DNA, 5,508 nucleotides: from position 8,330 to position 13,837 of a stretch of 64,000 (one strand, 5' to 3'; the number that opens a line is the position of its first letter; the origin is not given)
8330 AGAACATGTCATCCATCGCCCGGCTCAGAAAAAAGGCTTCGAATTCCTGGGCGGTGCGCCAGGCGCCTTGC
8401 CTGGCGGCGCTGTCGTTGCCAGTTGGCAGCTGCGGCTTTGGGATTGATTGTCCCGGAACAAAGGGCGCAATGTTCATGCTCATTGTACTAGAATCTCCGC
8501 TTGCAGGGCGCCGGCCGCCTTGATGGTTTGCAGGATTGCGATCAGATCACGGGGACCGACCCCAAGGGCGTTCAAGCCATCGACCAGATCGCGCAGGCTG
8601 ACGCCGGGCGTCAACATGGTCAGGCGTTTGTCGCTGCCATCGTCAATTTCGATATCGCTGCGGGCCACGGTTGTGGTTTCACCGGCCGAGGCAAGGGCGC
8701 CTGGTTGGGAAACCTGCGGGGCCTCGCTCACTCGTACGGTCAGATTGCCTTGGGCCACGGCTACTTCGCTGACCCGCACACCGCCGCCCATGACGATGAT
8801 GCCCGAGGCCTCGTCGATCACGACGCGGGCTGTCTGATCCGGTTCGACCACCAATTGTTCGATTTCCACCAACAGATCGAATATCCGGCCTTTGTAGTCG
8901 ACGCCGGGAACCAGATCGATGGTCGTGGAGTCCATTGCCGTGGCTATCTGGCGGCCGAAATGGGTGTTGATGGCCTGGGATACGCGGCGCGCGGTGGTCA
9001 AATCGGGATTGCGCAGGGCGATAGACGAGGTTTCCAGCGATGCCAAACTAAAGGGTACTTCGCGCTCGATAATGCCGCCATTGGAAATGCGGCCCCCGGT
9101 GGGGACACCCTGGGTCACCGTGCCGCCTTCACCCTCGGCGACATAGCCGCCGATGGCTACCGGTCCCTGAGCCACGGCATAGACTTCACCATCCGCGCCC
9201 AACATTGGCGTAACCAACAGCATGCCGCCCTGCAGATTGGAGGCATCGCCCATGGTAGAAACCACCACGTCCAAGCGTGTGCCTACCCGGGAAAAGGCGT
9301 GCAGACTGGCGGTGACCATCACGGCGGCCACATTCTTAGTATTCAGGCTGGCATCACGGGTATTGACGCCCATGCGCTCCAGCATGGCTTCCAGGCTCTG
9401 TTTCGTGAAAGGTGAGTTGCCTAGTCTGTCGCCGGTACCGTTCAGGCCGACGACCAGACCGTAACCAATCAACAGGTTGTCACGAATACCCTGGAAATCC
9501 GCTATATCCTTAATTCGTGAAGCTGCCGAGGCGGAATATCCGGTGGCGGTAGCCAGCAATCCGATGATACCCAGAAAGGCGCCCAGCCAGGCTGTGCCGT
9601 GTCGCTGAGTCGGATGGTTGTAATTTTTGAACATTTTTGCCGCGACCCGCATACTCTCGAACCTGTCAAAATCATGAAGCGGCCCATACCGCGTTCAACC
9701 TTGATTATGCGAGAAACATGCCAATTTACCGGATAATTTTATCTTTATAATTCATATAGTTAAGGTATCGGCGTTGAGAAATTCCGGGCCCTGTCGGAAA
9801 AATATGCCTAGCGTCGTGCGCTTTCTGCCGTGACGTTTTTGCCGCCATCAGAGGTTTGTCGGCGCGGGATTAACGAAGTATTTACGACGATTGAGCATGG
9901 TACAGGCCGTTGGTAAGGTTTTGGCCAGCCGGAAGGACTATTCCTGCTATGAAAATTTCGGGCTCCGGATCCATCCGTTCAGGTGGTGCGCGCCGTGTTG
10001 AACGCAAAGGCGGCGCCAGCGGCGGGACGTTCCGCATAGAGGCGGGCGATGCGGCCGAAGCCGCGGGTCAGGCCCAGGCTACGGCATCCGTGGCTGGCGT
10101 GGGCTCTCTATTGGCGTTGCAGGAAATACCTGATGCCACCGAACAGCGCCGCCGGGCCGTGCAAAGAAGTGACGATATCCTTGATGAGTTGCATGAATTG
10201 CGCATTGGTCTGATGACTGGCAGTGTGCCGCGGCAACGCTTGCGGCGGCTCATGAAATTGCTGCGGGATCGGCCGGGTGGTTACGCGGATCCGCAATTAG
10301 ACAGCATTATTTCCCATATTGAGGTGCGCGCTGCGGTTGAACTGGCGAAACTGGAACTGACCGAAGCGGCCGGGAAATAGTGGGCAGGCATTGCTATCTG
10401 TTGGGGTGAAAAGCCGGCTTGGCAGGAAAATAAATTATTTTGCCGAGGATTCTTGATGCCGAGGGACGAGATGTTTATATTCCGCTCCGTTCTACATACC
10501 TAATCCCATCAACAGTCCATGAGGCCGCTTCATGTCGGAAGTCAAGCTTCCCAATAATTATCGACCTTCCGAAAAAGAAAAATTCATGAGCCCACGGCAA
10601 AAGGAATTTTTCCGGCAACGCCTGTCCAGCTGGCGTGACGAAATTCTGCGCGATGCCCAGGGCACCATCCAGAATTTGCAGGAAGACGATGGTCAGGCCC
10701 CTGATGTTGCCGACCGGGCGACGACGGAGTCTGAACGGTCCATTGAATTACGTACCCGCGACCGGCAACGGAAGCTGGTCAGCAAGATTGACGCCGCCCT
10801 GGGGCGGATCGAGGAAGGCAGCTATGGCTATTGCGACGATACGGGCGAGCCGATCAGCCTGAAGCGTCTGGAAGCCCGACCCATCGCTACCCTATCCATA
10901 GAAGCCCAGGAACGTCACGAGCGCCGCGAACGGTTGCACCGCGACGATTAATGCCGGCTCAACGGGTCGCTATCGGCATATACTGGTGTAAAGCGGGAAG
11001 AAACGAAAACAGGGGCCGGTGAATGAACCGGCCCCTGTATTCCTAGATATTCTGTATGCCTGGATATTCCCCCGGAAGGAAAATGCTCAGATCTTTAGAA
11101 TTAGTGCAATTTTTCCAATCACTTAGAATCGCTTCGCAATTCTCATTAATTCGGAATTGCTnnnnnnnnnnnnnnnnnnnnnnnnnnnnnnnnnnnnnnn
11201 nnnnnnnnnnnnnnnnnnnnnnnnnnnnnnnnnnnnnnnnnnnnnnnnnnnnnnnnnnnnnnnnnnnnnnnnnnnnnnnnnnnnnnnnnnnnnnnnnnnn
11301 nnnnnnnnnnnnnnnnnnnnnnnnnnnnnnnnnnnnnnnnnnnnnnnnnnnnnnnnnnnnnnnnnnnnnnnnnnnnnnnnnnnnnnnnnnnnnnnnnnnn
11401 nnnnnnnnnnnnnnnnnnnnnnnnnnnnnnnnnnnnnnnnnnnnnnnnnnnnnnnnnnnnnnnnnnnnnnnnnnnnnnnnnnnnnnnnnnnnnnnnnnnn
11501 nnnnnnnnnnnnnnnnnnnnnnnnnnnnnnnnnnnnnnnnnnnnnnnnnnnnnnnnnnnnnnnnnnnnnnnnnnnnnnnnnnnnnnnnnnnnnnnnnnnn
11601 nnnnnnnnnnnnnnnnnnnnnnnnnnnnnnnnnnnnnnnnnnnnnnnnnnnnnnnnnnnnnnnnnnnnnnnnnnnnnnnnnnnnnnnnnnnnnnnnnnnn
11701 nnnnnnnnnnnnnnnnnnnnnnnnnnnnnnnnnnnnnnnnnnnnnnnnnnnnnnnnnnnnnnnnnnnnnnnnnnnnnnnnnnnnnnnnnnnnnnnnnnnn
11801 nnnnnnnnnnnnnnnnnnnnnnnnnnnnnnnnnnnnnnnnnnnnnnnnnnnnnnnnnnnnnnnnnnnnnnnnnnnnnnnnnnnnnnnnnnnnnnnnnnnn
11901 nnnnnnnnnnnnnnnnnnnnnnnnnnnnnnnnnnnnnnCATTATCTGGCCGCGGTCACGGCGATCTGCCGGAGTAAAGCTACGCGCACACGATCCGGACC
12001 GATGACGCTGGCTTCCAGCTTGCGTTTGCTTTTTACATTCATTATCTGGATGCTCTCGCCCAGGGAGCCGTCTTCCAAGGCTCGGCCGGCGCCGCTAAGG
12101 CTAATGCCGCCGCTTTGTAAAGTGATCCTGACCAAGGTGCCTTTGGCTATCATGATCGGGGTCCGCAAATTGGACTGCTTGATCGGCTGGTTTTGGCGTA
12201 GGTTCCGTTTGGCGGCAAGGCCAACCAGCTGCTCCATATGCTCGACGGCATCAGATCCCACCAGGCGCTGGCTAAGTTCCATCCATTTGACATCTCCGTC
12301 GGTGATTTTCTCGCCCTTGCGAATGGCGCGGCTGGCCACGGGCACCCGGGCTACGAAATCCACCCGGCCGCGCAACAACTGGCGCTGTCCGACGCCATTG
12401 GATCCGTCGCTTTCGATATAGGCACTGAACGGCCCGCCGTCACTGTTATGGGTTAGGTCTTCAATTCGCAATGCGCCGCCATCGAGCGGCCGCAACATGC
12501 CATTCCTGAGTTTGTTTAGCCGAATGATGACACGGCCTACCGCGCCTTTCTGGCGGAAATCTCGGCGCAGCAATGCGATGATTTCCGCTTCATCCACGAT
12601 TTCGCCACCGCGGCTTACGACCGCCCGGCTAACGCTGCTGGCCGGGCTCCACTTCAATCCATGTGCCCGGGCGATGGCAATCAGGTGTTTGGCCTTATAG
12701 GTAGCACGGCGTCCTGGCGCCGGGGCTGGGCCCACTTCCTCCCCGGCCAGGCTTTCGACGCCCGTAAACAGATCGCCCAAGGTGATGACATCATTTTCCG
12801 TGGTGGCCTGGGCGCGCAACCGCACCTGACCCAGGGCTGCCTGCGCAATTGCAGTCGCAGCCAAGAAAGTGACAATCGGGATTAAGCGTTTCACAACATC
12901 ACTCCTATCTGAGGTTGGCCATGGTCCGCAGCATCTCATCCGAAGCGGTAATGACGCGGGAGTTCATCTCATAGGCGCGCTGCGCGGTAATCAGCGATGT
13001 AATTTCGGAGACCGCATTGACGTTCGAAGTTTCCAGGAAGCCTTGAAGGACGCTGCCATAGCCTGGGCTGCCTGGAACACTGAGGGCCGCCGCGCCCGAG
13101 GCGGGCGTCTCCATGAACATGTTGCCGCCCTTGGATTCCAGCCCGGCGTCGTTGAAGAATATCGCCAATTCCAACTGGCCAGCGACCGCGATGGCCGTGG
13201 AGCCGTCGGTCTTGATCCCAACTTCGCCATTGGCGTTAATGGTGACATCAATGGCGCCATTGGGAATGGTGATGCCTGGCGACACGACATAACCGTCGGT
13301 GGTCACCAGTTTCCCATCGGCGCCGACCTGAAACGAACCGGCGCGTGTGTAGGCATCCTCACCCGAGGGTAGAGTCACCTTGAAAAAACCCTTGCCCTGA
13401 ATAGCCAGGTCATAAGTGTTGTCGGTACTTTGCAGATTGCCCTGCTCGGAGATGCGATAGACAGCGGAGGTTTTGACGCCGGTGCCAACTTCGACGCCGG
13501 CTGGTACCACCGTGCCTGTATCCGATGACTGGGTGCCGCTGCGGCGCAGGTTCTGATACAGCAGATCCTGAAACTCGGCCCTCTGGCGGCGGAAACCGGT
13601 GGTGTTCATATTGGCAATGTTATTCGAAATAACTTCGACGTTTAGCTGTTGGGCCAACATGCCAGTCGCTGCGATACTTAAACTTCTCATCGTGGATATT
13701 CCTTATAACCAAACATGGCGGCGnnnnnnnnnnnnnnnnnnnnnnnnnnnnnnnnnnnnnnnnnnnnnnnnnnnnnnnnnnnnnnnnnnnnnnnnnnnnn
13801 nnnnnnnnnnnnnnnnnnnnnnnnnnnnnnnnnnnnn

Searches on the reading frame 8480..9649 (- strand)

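Call 55: search_protein_families(library=pfam, proteins=[window:8480-9649:-], max_evalue=0.001)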
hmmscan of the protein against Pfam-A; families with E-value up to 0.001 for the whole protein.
window:8480-9649:- (389 aa): 1 family
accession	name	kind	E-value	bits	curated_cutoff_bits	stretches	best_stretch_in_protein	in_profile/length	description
PF02119.21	FlgI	-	3e-131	437.9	25.3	1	45-388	1-343/343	Flagellar P-ring protein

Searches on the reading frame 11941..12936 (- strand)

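Call 55: search_protein_families(library=pfam, proteins=[window:11941-12936:-], max_evalue=0.001)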
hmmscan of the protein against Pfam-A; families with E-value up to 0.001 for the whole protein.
window:11941-12936:- (331 aa): 2 families
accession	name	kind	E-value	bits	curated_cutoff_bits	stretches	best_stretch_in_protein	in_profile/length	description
PF13144.11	ChapFlgA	-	1e-29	103.5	23.8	1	197-319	2-122/122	Chaperone for flagella basal body P-ring formation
PF08666.17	SAF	-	2.4e-11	44.4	21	1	197-258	2-63/63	SAF domain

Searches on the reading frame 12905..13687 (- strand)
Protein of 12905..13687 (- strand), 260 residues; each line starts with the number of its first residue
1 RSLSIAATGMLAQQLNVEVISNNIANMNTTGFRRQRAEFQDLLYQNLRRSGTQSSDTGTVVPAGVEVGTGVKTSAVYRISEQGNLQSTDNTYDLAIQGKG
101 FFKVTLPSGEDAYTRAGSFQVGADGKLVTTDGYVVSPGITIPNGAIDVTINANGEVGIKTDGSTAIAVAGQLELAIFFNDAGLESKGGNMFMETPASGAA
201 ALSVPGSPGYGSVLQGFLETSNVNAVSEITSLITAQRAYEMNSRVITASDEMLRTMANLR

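Call 55: search_protein_families(library=pfam, proteins=[window:12905-13687:-], max_evalue=0.001)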
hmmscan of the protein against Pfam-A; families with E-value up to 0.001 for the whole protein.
window:12905-13687:- (260 aa): 3 families
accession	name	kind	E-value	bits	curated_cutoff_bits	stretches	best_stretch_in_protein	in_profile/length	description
PF22692.1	LlgE_F_G_D1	-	3.6e-25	88.3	27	1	95-156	1-62/64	Flagellar hook protein FlgE/F/G D1 domain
PF06429.18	Flg_bbr_C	-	5.9e-22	77.4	23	1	215-259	2-46/46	Flagellar basal body rod FlgEFG protein C-terminal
PF00460.25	Flg_bb_rod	-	4.8e-11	42.8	20.7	1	4-33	2-31/31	Flagella basal body rod protein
